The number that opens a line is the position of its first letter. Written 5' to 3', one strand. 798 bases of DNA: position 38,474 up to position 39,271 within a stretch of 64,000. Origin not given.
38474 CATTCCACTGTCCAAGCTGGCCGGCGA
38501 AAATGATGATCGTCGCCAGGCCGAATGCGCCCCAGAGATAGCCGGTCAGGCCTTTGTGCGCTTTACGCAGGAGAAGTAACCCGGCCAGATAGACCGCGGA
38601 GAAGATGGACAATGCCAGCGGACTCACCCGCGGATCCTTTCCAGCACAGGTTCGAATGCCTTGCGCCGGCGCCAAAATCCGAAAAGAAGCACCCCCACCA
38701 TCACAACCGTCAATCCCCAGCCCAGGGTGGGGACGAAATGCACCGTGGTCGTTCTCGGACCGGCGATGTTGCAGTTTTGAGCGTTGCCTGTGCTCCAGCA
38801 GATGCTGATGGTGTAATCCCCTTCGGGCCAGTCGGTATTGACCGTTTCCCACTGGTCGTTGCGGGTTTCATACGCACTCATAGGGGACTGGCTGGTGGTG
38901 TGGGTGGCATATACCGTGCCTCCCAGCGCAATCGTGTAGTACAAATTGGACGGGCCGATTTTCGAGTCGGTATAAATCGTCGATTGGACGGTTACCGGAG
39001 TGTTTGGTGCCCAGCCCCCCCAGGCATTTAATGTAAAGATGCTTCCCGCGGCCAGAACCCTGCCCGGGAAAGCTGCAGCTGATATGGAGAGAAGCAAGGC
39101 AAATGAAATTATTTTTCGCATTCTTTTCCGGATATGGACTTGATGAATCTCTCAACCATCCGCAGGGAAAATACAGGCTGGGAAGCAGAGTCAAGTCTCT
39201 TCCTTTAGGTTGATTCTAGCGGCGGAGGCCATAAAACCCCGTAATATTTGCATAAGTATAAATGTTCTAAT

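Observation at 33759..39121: Compact exosortase-type cassette: CTERM-tailed secreted protein, mini exosortase/archaeosortase homolog, processive GT2, 933-aa polytopic membrane protein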

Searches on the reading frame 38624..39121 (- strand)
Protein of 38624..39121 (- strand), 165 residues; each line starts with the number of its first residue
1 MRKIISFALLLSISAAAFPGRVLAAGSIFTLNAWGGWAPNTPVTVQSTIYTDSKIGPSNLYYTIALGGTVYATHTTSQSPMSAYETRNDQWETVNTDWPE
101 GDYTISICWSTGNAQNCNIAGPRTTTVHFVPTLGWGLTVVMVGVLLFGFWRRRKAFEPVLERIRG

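Call 6: search_protein_families(library=ncbifam, proteins=[window:38624-39121:-], max_evalue=0.1)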
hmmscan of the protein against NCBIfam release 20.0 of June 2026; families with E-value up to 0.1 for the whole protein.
window:38624-39121:- (165 aa): 0 families

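Call 7: search_protein_families(library=pfam, proteins=[window:38624-39121:-], max_evalue=0.1)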
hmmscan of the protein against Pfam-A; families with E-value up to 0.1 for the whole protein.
window:38624-39121:- (165 aa): 0 families

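Call 8: find_homologous_proteins(query=window:38624-39121:-, max_evalue=0.01)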
Query window:38624-39121:- (165 aa): 37 proteins with E <= 0.01 among 134 candidates.
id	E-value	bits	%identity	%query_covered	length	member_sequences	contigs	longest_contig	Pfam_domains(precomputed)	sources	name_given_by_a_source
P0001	7.7e-107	373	99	100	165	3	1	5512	-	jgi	jgi:hypothetical protein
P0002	3.0e-94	332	90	100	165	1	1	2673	-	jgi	jgi:hypothetical protein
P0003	2.0e-83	296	79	99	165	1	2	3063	-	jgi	jgi:hypothetical protein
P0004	2.9e-83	296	79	99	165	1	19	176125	-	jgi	jgi:hypothetical protein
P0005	4.2e-83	295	79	99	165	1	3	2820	-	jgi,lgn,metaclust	jgi:hypothetical protein|metaclust:\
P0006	3.0e-78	280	73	99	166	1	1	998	-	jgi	-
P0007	2.1e-77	277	75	99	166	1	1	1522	-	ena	-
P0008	5.4e-76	272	74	100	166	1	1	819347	-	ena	-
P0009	6.8e-76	272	71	100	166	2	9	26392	-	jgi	jgi:hypothetical protein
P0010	4.0e-74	266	70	99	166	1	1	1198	-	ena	-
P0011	1.4e-73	264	73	95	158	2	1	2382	-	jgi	jgi:hypothetical protein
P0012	1.5e-73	264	71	99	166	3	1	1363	-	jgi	jgi:hypothetical protein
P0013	1.6e-73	264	66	99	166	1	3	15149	-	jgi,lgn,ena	jgi:hypothetical protein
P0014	8.6e-73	262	69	99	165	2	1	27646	-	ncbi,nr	ncbi:MAG: hypothetical protein JW929_04250 [Anaerolineales bacterium]|nr:hypothetical protein [Anaer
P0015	1.2e-70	255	68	100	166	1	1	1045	-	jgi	jgi:hypothetical protein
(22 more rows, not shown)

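Call 49: predict_structure(alignment_id=A1)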
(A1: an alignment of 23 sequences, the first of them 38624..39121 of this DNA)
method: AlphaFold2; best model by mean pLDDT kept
length: 165 residues; sequences in the alignment: 23
mean_pLDDT: 82.7   pTM: 0.62
mean pLDDT of the five models: 82.7, 81.3, 80.2, 79.7, 78.4
residues with pLDDT >= 90: 70; 70-90: 63; 50-70: 26; < 50: 6
segments of 3 or more residues with pLDDT < 50: 19-22
pLDDT, mean of each block of 10 residues (from residue 1): 73 64 71 86 94 93 94 95 94 89 93 87 88 67 88 64 50
secondary structure, 60 per line:
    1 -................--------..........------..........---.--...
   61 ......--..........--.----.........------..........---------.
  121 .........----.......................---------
elements in order: H2-17 E26-35 E42-51 E58-66 E69-78 E86-94 E101-110 E120-129 H134-156

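Call 55: fold_search(model_id=the predicted structure, library=pdb)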
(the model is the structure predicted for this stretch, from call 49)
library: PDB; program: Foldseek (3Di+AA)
matches with E <= 10: 1832; with E <= 0.001: 84
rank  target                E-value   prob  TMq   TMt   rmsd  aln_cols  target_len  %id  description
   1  8xrt_F                8.0e-05  1.00  0.42  0.11   5.0       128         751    9  The crystal structure of a GH3 enzyme CcBgl3B (released 2024-04-10)
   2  5wab_A                9.9e-05  1.00  0.36  0.11   5.5       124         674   13  Crystal Structure of Bifidobacterium adolescentis GH3 beta-glucosidase (released 2018-04-04)
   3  8xrt_E                1.2e-04  1.00  0.42  0.11   5.0       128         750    9  The crystal structure of a GH3 enzyme CcBgl3B (released 2024-04-10)
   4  8xrv_B                1.4e-04  1.00  0.42  0.11   5.0       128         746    9  The crystal structure of a GH3 enzyme CcBgl3B with glucose (released 2024-04-10)
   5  8xrx_D                1.4e-04  1.00  0.42  0.11   5.0       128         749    9  The crystal structure of a GH3 enzyme CcBgl3B with glucose and gentiobiose (released 2024-04-10)
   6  5axg_A                1.5e-04  1.00  0.56  0.17   2.8       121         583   12  Crystal structure of thermophilic dextranase from Thermoanaerobacter pseudethanolicus (released 2015-11-11)
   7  5wab_C                1.5e-04  1.00  0.36  0.11   5.5       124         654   13  Crystal Structure of Bifidobacterium adolescentis GH3 beta-glucosidase (released 2018-04-04)
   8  5wab_B                1.5e-04  1.00  0.36  0.11   5.5       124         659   13  Crystal Structure of Bifidobacterium adolescentis GH3 beta-glucosidase (released 2018-04-04)
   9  5hno_C                1.8e-04  1.00  0.48  0.48   4.4       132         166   15  The structure of the kdo-capped saccharide binding subunit of the O-12 specific ABC transporter, Wzt (released 2016-03-09)
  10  8xrt_D                1.8e-04  1.00  0.39  0.11   5.8       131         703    9  The crystal structure of a GH3 enzyme CcBgl3B (released 2024-04-10)
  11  8dhl_B                2.2e-04  1.00  0.48  0.10   3.0       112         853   12  Tannerella forsythia beta-glucuronidase (L2) (released 2023-05-17)
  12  7zeq_X                2.3e-04  1.00  0.44  0.11   4.5       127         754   12  Apo crystal structure of beta-xylosidase from Thermotoga maritima (released 2023-04-19)
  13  8dku_A                2.4e-04  1.00  0.49  0.23   4.1       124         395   10  CryoEM structure of the A. aeolicus WzmWzt transporter bound to the native O antigen (released 2022-09-21)
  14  2vo5_A                2.4e-04  1.00  0.43  0.10   5.1       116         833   12  Structural and biochemical evidence for a boat-like transition state in beta-mannosidases (released 2008-04-01)
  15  5axh_A                2.5e-04  1.00  0.54  0.16   2.4       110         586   10  Crystal structure of thermophilic dextranase from Thermoanaerobacter pseudethanolicus, D312G mutant in complex with is (released 2015-11-11)
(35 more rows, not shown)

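Call 63: search_protein_representatives(alignment_id=A1)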
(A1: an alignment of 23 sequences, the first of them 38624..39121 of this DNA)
Query: 23 sequences, 166 profile positions. Proteins with E-value up to 0.001 (for the whole library): 56; up to 1e-10: 33; up to 1e-30: 8. The best 56 are listed.
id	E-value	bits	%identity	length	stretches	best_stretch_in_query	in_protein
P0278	5.1e-46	172.6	-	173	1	7-157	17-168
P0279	4.7e-44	166.2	-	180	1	8-160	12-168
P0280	6.6e-42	159.2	-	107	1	61-161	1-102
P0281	5.4e-41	156.2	-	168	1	12-162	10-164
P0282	2.5e-34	134.6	-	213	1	9-161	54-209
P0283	1.7e-33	131.9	-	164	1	1-164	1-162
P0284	2.9e-31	124.6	-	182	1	11-159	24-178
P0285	4.2e-31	124.0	-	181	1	25-161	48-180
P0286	1.8e-30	122.0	-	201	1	1-156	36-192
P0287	8.3e-30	119.8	-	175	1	9-154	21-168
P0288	3.1e-29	118.0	-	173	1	11-160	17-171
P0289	1.7e-28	115.6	-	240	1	25-156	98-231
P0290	3.3e-28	114.6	-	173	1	7-161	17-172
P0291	6.2e-27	110.5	-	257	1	17-159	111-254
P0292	1.6e-26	109.1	-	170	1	1-159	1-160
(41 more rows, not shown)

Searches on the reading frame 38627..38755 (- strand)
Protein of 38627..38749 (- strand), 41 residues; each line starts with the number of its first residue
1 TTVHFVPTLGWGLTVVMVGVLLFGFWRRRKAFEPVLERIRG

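Call 34: search_protein_families(library=ncbifam, proteins=[window:38627-38749:-], max_evalue=10)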
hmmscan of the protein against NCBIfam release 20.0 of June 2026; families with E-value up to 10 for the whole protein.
seq(41 aa): 3 families
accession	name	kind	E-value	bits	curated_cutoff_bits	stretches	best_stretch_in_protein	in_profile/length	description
TIGR03141.1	cytochro_ccmD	equivalog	0.04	14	25.95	1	11-33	14-36/47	heme exporter protein CcmD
TIGR01167.1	LPXTG_anchor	domain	0.061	14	15.9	1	11-30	16-33/34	LPXTG cell wall anchor domain-containing protein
TIGR04174.1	IPTL_CTERM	subfamily_domain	0.3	11.4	20.5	1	6-29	1-25/27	IPTL-CTERM sorting domain-containing protein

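Call 41: search_protein_families(library=ncbifam, alignment_id=A3, max_evalue=10)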
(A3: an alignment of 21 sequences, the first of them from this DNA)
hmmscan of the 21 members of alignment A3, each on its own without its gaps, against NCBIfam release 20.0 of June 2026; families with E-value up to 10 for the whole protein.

A. member 1, seq(43 aa): 3 families
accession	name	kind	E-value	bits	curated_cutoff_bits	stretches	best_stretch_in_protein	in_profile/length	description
TIGR03141.1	cytochro_ccmD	equivalog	0.046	13.8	25.95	1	13-35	14-36/47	heme exporter protein CcmD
TIGR01167.1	LPXTG_anchor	domain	0.068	13.9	15.9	1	13-32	16-33/34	LPXTG cell wall anchor domain-containing protein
TIGR04174.1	IPTL_CTERM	subfamily_domain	0.39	11.1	20.5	1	8-31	1-25/27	IPTL-CTERM sorting domain-containing protein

B. families by the number of members that match (of 21 scanned): 19 families
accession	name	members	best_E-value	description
TIGR03901.2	MYXO-CTERM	9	0.00022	MYXO-CTERM sorting domain-containing protein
TIGR03382.1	GC_trans_RRR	6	0.56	MYXO-CTERM sorting domain-containing protein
NF045529.2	Heimdall-CTERM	4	0.045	Heimdall-CTERM domain-containing surface protein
TIGR03141.1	cytochro_ccmD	3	0.024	heme exporter protein CcmD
TIGR03778.1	VPDSG_CTERM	3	0.032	VPDSG-CTERM sorting domain-containing protein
TIGR03501.1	GlyGly_CTERM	3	0.036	GlyGly-CTERM sorting domain-containing protein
TIGR01167.1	LPXTG_anchor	3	0.068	LPXTG cell wall anchor domain-containing protein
TIGR04174.1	IPTL_CTERM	3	0.39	IPTL-CTERM sorting domain-containing protein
NF058571.1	GVDTG_CTERM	2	0.02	GVDTG sorting domain-containing protein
NF041023.1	PP0621_fam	2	0.1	PP0621 family protein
NF033207.2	midcut_by_XrtH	2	0.1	midcut-by-XrtH protein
TIGR03063.1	srtB_target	1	0.002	sortase B protein-sorting domain-containing protein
NF038356.1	actino_DLW39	1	0.018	DLW-39 family protein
NF058618.1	transduce_GlnX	1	0.13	GlnX family signal transduction membrane protein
NF003000.0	PRK03776.1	1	0.17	phosphatidylglycerol--membrane-oligosaccharide glycerophosphotransferase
TIGR02595.1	PEP_CTERM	1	0.88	PEP-CTERM sorting domain-containing protein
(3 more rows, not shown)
